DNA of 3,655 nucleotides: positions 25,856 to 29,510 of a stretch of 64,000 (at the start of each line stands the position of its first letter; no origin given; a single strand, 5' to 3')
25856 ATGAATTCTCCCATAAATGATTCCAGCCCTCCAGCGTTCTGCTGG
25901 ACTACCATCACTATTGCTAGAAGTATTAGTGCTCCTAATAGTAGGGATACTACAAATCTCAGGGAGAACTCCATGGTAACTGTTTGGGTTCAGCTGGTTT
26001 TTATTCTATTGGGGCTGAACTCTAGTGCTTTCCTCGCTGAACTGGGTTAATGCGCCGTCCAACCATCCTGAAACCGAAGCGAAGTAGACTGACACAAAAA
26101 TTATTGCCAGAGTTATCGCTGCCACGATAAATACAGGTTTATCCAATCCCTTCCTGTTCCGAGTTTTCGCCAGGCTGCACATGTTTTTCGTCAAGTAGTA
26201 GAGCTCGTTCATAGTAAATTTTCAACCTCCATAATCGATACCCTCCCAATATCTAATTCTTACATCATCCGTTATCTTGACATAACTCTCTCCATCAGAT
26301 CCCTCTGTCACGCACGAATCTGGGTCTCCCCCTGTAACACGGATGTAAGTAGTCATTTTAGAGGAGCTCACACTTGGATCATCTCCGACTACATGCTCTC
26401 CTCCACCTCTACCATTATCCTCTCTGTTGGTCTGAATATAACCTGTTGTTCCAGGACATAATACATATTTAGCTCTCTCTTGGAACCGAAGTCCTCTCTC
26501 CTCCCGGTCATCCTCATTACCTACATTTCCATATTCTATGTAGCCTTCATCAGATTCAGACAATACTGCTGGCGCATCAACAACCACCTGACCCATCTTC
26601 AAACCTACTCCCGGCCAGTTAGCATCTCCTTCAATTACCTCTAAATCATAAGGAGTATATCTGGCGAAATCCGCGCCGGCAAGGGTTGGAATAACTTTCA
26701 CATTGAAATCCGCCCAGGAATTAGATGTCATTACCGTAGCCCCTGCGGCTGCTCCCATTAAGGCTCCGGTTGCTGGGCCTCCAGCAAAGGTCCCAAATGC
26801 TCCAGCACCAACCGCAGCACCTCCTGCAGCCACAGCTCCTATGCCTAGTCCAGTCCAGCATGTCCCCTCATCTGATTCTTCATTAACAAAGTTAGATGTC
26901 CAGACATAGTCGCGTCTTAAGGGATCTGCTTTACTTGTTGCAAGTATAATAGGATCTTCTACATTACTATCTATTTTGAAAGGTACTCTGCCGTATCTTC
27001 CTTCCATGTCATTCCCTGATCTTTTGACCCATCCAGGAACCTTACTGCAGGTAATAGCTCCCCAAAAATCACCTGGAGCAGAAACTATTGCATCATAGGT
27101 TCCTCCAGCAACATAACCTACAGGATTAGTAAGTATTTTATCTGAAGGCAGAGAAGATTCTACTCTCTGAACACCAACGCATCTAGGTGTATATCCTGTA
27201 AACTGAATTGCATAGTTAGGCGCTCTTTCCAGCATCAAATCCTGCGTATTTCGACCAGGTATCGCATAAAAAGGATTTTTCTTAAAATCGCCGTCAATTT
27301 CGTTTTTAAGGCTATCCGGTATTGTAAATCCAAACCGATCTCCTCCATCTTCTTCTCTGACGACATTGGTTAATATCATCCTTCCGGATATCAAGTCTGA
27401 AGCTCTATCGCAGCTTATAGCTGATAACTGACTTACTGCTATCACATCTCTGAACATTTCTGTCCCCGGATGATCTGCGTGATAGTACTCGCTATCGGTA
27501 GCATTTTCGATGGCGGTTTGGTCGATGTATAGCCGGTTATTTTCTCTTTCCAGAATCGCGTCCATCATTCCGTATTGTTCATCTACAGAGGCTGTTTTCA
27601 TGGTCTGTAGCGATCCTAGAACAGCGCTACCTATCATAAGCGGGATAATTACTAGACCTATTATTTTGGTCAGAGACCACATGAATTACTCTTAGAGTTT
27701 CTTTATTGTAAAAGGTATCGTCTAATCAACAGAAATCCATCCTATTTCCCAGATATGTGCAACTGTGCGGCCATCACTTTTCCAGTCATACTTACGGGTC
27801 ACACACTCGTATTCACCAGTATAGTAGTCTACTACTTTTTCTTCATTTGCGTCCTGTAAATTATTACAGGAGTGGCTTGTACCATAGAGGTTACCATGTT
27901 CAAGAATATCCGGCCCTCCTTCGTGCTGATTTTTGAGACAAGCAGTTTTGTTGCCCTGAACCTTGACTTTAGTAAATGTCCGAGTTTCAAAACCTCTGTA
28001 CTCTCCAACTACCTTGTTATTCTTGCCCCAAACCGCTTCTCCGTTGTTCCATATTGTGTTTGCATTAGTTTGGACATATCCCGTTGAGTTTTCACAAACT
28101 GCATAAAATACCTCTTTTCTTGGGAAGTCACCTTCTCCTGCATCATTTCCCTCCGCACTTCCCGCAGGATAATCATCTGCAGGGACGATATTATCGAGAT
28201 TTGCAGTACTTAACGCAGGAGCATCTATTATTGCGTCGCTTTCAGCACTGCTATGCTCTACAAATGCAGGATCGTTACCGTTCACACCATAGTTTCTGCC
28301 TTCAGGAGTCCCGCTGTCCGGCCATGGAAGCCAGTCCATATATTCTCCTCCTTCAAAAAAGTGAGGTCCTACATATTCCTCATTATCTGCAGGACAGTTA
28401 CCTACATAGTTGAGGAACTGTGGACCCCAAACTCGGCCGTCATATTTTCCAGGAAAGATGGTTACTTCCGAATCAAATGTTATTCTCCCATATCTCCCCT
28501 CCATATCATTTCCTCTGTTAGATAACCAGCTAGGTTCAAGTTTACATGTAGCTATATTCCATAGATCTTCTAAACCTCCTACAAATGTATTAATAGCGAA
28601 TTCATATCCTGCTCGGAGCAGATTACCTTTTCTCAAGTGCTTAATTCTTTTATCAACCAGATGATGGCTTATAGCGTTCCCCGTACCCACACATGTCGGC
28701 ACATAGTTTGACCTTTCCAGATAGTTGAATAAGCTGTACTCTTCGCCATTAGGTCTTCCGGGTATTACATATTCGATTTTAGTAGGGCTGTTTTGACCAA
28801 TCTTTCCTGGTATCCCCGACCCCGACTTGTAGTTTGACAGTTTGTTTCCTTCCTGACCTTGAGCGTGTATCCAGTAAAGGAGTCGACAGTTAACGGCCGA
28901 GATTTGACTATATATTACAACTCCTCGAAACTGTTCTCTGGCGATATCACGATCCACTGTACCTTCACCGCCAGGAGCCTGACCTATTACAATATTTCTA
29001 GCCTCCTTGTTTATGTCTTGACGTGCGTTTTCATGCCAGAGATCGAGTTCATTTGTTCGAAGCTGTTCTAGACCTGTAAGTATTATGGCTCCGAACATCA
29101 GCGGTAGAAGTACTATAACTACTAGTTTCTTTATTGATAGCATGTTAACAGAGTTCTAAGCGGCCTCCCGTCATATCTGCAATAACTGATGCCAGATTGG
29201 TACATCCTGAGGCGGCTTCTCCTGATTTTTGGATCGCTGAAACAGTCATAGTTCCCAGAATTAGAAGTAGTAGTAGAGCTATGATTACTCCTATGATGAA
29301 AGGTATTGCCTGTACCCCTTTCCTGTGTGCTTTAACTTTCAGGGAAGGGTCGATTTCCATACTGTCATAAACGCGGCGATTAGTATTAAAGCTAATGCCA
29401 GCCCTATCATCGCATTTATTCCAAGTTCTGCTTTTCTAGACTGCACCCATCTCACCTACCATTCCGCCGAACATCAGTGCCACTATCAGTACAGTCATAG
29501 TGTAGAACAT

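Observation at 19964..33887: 14-kb type IV filament supercluster with an oversized ATPase/platform pair and at least 12 pilin-like or secreted proteins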

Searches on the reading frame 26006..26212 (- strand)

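Call 3: search_protein_families(library=pfam, max_evalue=0.1, proteins=[window:26006-26212:-])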
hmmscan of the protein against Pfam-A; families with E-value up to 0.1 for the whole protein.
window:26006-26212:- (68 aa): 1 family
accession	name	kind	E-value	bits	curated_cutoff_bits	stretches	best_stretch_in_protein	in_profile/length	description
PF14256.11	YwiC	-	0.037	14.7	25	1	4-50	38-84/126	YwiC-like protein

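Call 9: search_protein_families(library=ncbifam, max_evalue=0.1, proteins=[window:26006-26212:-])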
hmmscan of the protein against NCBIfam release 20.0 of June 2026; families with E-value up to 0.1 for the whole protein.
window:26006-26212:- (68 aa): 0 families

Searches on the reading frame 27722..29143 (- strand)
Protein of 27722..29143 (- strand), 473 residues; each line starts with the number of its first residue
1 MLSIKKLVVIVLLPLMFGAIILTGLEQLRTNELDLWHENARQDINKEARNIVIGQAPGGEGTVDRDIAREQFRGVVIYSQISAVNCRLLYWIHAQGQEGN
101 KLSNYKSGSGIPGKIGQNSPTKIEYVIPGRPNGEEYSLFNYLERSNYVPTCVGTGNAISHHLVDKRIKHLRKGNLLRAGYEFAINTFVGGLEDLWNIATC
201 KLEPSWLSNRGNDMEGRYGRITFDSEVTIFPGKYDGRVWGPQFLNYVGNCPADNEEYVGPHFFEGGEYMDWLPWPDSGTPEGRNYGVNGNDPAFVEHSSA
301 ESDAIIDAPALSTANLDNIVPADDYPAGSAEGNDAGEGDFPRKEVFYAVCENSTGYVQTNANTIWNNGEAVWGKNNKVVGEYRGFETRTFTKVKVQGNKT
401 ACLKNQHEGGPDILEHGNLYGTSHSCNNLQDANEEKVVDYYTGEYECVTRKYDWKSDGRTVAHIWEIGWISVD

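Call 3: search_protein_families(library=pfam, max_evalue=0.1, proteins=[window:27722-29143:-])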
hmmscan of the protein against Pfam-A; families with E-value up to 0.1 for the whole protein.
window:27722-29143:- (473 aa): 1 family
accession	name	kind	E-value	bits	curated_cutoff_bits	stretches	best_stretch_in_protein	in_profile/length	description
PF23599.1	CILP_C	-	0.073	12.9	27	0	389-464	34-107/200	Cartilage intermediate layer protein 1-like, C-terminal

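Call 9: search_protein_families(library=ncbifam, max_evalue=0.1, proteins=[window:27722-29143:-])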
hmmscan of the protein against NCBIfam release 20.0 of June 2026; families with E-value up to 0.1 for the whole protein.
window:27722-29143:- (473 aa): 0 families

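Call 46: find_homologous_proteins(query=window:27722-29143:-, max_evalue=0.001)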
Query window:27722-29143:- (473 aa): 12 proteins with E <= 0.001 among 3043 candidates.
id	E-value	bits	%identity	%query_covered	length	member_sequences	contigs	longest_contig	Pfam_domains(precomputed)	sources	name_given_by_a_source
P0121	0.0e+0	1121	100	100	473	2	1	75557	-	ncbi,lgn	-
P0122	9.7e-191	653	60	100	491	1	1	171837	-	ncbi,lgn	-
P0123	2.6e-189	648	59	97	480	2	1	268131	-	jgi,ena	-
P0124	9.1e-186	637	60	99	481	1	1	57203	-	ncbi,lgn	-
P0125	1.7e-184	632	60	100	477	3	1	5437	-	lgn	-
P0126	2.1e-149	517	49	98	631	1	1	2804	-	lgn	-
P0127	2.1e-148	513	49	98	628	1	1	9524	-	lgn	-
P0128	5.1e-121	423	44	99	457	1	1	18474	-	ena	-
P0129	3.4e-118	414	44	99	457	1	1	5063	-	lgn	-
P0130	1.3e-110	389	43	99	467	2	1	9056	-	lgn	-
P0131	4.2e-103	364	41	99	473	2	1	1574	-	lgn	-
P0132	3.2e-98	348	39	98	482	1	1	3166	-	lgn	-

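Call 50: find_homologous_proteins(query=A3, max_evalue=0.001)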
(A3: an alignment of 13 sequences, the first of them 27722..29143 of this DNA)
Query A3 (13 sequences) (473 aa, profile of the alignment): 19 proteins with E <= 0.001 among 5758 candidates.
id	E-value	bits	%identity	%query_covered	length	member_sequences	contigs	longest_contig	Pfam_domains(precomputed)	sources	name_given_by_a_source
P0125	1.9e-232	790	60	100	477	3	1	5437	-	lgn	-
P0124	5.7e-228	776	60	99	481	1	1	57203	-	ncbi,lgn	-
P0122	2.3e-225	767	60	100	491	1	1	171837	-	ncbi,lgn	-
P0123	4.5e-224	763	59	97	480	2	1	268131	-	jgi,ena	-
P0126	6.4e-216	736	49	98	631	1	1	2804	-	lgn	-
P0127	4.4e-215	733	49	98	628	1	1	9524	-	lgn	-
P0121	2.4e-214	731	100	100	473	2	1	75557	-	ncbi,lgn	-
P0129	1.4e-206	705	44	99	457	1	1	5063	-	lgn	-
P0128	1.1e-204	699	44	99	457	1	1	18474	-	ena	-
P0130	1.8e-200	685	43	99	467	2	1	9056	-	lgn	-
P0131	3.3e-197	674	41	99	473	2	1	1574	-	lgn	-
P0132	1.8e-184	632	39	98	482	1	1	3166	-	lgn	-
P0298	2.4e-114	401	27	47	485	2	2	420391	-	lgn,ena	-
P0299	2.9e-86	308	28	53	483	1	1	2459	-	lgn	-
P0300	1.5e-80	290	26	47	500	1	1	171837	-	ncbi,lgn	-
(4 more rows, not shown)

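Call 61: predict_structure(alignment_id=A4)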
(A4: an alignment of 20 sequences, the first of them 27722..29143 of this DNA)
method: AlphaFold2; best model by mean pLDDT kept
length: 473 residues; sequences in the alignment: 20
mean_pLDDT: 65.8   pTM: 0.71
mean pLDDT of the five models: 65.8, 62.7, 60.7, 58.5, 49.3
residues with pLDDT >= 90: 63; 70-90: 151; 50-70: 129; < 50: 130
segments of 3 or more residues with pLDDT < 50: 21-48, 152-202, 211-213, 252-256, 278-284, 286-292, 326-337, 373-383
pLDDT, mean of each block of 10 residues (from residue 1): 61 59 41 40 50 75 82 85 68 63 79 75 82 69 53 44 36 34 32 41 52 52 89 75 66 49 74 66 44 51 85 81 51 44 87 88 59 47 55 89 85 87 90 91 92 77 89 88
secondary structure, 60 per line:
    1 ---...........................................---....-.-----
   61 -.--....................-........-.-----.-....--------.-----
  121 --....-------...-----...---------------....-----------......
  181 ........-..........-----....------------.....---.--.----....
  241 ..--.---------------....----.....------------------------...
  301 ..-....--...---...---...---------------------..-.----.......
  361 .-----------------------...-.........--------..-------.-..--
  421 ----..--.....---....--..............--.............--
elements in order: H4-46 E50-53 H65-84 H86-93 E103-106 E123-126 H160-163 H175-188 H190-199 H205-208 E221-225 E237-242 E269-273 H298-302 E304-307 E310-312 E354-361 E389-397 H429-433 E437-440 E443-456 E459-471

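Call 64: fold_search(model_id=the predicted structure, library=pdb)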
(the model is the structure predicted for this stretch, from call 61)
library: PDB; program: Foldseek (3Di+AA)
matches with E <= 10: 160; with E <= 0.001: 0
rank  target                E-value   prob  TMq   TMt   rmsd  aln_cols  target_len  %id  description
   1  6xb3_E                1.1e+00  0.01  0.06  0.10  15.7       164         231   10  Structure of AcNPV poxin in post-reactive state with Gp[2'-5']Ap[3'] (released 2020-11-25)
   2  1bcx_A                1.2e+00  0.20  0.07  0.16   3.9        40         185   15  MUTATIONAL AND CRYSTALLOGRAPHIC ANALYSES OF THE ACTIVE SITE RESIDUES OF THE BACILLUS CIRCULANS XYLANASE (released 1994-10-15)
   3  6xb3_O                1.4e+00  0.01  0.07  0.09  15.6       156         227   10  Structure of AcNPV poxin in post-reactive state with Gp[2'-5']Ap[3'] (released 2020-11-25)
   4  7dfn_D                1.8e+00  0.13  0.07  0.16   4.1        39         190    8  Crystal structure of glycoside hydrolase family 11 beta-xylanase from Streptomyces olivaceoviridis E-86 in complex wit (released 2020-12-30)
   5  8im2_D                1.8e+00  0.01  0.06  0.08  17.9       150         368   13  Crystal structure of human HPPD complexed with NTBC (released 2023-10-18)
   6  4ixl_A                2.3e+00  0.12  0.07  0.14   4.1        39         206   13  Crystal structure of endo-beta-1,4-xylanase from the alkaliphilic Bacillus sp. SN5 (released 2014-02-12)
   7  4fml_A                2.3e+00  0.03  0.06  0.12   7.0        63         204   10  Catalytic domain of VahC from Aeromonas hydrophila (released 2012-09-19)
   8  2b42_B                2.5e+00  0.11  0.07  0.16   4.0        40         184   15  Crystal structure of the Triticum xylanse inhibitor-I in complex with bacillus subtilis xylanase (released 2006-09-19)
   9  7f1j                  2.5e+00  0.11  0.07  0.16   4.1        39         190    8  Designed enzyme RA61 M48K/I72D mutant: form III (released 2021-11-24)
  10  2nqy_A                2.5e+00  0.11  0.07  0.15   4.1        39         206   10  Crystal structure of alkaline thermophlic xylanase from Bacillus sp. (NCL 86-6-10) with complex xylotriose: Xylotriose (released 2007-11-06)
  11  1hv1                  2.6e+00  0.13  0.07  0.17   3.8        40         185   15  DISSECTING ELECTROSTATIC INTERACTIONS AND THE PH-DEPENDENT ACTIVITY OF A FAMILY 11 GLYCOSIDASE (released 2001-09-14)
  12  8xzx_A                2.6e+00  0.11  0.07  0.15   4.2        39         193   13  Structure of an engineered xylanase Xyl-1 M4 (released 2024-11-27)
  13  2qz3_A                2.8e+00  0.12  0.07  0.17   3.9        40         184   15  Crystal structure of a glycoside hydrolase family 11 xylanase from Bacillus subtilis in complex with xylotetraose (released 2007-12-11)
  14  4ixl_B                2.8e+00  0.11  0.07  0.14   4.1        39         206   13  Crystal structure of endo-beta-1,4-xylanase from the alkaliphilic Bacillus sp. SN5 (released 2014-02-12)
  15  2dcj_A                2.8e+00  0.11  0.07  0.10   4.0        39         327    8  A two-domain structure of alkaliphilic XynJ from Bacillus sp. 41M-1 (released 2007-03-20)
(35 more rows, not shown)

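Call 88: search_protein_families(library=padloc, max_evalue=0.01, proteins=[window:27722-29143:-])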
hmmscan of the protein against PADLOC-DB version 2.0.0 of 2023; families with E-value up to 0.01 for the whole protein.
window:27722-29143:- (473 aa): 0 families

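Call 89: search_protein_families(library=phrogs, max_evalue=0.01, proteins=[window:27722-29143:-])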
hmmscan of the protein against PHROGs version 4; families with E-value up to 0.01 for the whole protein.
window:27722-29143:- (473 aa): 0 families

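Call 101: fold_search(model_id=the predicted structure, library=viral)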
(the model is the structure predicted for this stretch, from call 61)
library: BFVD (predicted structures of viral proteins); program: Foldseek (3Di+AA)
matches with E <= 10: 255; with E <= 0.001: 0
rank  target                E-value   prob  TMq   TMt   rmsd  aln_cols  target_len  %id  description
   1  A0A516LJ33            3.6e-01  0.03  0.06  0.11  19.1       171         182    9  (no name in the UniProt tables at hand)
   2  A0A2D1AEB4            5.8e-01  0.30  0.09  0.39   6.5        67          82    9  Uncharacterized protein [Rhodococcus phage Trina]
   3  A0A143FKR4            5.8e-01  0.14  0.07  0.29  12.1        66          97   12  (no name in the UniProt tables at hand)
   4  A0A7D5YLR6            7.0e-01  0.02  0.08  0.13  16.8       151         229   11  (no name in the UniProt tables at hand)
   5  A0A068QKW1            8.4e-01  0.02  0.06  0.08  17.1       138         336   12  DUF5895 domain-containing protein [Armadillidium vulgare iridescent virus]
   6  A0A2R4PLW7            9.4e-01  0.01  0.06  0.05  17.3       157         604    7  (no name in the UniProt tables at hand)
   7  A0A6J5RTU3            1.1e+00  0.13  0.05  0.12   6.3        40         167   10  Uncharacterized protein [uncultured Caudovirales phage]
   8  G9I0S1                1.2e+00  0.16  0.07  0.17   4.6        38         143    5  Polyprotein (Fragment) [Deformed wing virus]
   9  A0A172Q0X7            1.2e+00  0.11  0.06  0.30   4.6        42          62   12  Uncharacterized protein [Acinetobacter phage vB_AbaM_ME3]
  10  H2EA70                1.2e+00  0.10  0.06  0.11   4.6        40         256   15  Putative AAA family ATPase [Megavirus courdo7]
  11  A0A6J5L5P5            1.2e+00  0.02  0.05  0.12  11.0        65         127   14  Uncharacterized protein [uncultured Caudovirales phage]
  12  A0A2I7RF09            1.3e+00  0.05  0.06  0.28  11.4        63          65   19  (no name in the UniProt tables at hand)
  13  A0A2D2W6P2            1.5e+00  0.03  0.05  0.12   8.1        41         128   20  (no name in the UniProt tables at hand)
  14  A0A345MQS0            1.7e+00  0.04  0.06  0.13  14.5        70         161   13  (no name in the UniProt tables at hand)
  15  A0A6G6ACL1            1.7e+00  0.04  0.07  0.08   9.3        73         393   15  Ankyrin repeat-containing protein [Borely moumouvirus]
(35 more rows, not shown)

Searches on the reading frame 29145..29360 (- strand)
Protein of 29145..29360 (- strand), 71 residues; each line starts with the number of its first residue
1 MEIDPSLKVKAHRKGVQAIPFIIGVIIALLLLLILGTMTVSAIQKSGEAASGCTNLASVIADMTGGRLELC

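Call 3: search_protein_families(library=pfam, max_evalue=0.1, proteins=[window:29145-29360:-])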
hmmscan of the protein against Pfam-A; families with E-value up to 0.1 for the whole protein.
window:29145-29360:- (71 aa): 2 families
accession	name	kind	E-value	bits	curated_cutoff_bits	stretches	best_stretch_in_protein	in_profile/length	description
PF23973.1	DUF7299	-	0.00066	20.2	27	1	19-51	6-38/77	Family of unknown function (DUF7299)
PF13179.11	DUF4006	-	0.048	14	22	1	21-48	12-40/64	Family of unknown function (DUF4006)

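Call 9: search_protein_families(library=ncbifam, max_evalue=0.1, proteins=[window:29145-29360:-])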
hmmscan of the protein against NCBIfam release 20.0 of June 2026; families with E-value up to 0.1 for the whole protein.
window:29145-29360:- (71 aa): 1 family
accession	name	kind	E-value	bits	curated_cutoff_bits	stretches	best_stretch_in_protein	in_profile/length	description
NF009776.0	PRK13275.1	equivalog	0.05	12.9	64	1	18-39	45-66/70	tetrahydromethanopterin S-methyltransferase subunit F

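Call 89: search_protein_families(library=phrogs, max_evalue=0.01, proteins=[window:29145-29360:-])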
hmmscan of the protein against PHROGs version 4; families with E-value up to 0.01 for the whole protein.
window:29145-29360:- (71 aa): 0 families

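Call 97: search_protein_families(library=pfam, alignment_id=A7, max_evalue=0.1)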
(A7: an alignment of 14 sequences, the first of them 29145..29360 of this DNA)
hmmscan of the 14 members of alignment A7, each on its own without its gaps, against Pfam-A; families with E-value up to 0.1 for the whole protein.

A. member 1, window:29145-29360:- (71 aa): 2 families
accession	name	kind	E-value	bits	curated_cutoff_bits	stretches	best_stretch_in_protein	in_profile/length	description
PF23973.1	DUF7299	-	0.00066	20.2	27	1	19-51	6-38/77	Family of unknown function (DUF7299)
PF13179.11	DUF4006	-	0.048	14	22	1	21-48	12-40/64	Family of unknown function (DUF4006)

B. families by the number of members that match (of 14 scanned): 6 families
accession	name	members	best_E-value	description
PF23973.1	DUF7299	4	0.00066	Family of unknown function (DUF7299)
PF13179.11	DUF4006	2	0.035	Family of unknown function (DUF4006)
PF08570.15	DUF1761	1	0.018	Protein of unknown function (DUF1761)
PF18484.6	CDCA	1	0.033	Cadmium carbonic anhydrase repeat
PF11309.13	DUF3112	1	0.036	Protein of unknown function (DUF3112)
PF09930.14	DUF2162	1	0.068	Predicted transporter (DUF2162)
